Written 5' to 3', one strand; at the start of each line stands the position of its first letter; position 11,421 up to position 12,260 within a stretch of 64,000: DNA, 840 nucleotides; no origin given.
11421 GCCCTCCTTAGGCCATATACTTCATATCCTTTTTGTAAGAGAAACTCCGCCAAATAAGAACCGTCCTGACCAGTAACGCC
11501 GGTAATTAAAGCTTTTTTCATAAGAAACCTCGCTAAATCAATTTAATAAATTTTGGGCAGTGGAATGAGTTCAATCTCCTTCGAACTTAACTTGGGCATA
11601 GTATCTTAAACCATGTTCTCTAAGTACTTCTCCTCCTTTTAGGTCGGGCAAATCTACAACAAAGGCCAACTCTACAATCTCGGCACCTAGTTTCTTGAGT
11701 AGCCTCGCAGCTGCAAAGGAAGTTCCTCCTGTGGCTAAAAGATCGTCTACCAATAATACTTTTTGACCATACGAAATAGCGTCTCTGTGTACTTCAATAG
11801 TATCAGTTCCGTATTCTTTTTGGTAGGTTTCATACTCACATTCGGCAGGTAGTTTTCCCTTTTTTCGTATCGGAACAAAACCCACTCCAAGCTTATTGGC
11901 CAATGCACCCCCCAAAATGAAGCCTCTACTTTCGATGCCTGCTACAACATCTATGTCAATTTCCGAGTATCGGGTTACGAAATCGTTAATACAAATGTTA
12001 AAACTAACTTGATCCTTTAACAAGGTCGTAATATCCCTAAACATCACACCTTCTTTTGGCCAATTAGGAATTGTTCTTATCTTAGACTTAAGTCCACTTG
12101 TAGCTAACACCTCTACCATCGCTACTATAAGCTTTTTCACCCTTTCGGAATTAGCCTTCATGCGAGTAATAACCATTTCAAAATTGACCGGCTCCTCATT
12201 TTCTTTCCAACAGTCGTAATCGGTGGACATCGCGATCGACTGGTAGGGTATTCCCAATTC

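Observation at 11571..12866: MTAP/PNP-APRT fusion protein embedded in the glycan operon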

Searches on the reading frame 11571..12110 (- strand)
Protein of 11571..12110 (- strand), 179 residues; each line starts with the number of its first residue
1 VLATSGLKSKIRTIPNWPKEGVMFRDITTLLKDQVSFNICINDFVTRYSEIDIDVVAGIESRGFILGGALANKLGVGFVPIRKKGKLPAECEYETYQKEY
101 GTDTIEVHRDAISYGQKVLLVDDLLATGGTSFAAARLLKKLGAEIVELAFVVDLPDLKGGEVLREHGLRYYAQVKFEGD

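Call 19: search_solved_structures(query=window:11571-12110:-, show_alignments=5, max_evalue=1e-30)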
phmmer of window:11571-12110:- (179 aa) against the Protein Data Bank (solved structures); distinct sequences matched with E-value up to 1e-30: 16.
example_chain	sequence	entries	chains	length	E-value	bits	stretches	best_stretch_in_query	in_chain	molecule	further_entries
5b6h_A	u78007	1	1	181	1.2e-52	181.7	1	7-178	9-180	Adenine phosphoribosyltransferase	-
4mb6_A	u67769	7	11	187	1.3e-52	181.5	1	7-178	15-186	Adenine phosphoribosyltransferase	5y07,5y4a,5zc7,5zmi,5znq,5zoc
7xi2_A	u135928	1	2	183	1.5e-50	174.8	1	7-178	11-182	Adenine phosphoribosyltransferase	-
7y94_A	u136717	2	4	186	1.5e-50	174.8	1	7-178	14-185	Adenine phosphoribosyltransferase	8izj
2dy0_A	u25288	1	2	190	1.7e-50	174.7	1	7-178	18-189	Adenine phosphoribosyltransferase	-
4m0k_A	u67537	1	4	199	5e-46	160.1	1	4-166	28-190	Adenine phosphoribosyltransferase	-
4lza_A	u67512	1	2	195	1.4e-44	155.4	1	6-163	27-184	Adenine phosphoribosyltransferase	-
9vlf_B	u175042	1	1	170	9.7e-43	149.4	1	7-166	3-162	Adenine phosphoribosyltransferase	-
5yw2_A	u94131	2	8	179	1.2e-40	142.6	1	7-167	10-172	Adenine phosphoribosyltransferase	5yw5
1g2p_A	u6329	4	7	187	4.3e-40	140.8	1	7-163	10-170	ADENINE PHOSPHORIBOSYLTRANSFERASE 1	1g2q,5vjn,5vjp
1ore_A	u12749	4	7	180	4.9e-39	137.3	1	8-164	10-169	Adenine phosphoribosyltransferase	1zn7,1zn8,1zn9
6fci_A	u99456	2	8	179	5e-39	137.3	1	8-164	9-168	Adenine phosphoribosyltransferase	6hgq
6fch_A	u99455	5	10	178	5e-39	137.3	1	8-164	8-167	Adenine phosphoribosyltransferase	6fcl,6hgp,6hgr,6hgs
4x45_A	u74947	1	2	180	5.7e-39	137.1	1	8-163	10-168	Adenine phosphoribosyltransferase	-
4x44_A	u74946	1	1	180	6.7e-39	136.9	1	8-164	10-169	Adenine phosphoribosyltransferase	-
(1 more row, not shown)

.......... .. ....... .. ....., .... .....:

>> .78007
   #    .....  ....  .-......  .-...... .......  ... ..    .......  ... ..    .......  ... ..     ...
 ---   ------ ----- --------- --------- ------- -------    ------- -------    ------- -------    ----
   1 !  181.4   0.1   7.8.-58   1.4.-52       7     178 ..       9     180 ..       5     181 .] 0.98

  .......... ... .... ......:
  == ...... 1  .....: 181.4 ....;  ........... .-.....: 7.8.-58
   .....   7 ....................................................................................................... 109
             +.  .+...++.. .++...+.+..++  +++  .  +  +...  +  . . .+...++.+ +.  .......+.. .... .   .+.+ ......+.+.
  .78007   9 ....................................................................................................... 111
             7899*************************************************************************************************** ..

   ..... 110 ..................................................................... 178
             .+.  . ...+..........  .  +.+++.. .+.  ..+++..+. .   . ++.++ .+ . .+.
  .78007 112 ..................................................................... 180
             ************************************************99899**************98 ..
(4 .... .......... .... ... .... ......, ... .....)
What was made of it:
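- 11574..12092 (-): APRT (type I phosphoribosyltransferase) domain, ORF aa 259-431. Gapless 172-aa alignment to E. coli and Yersinia APRT (call 19).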
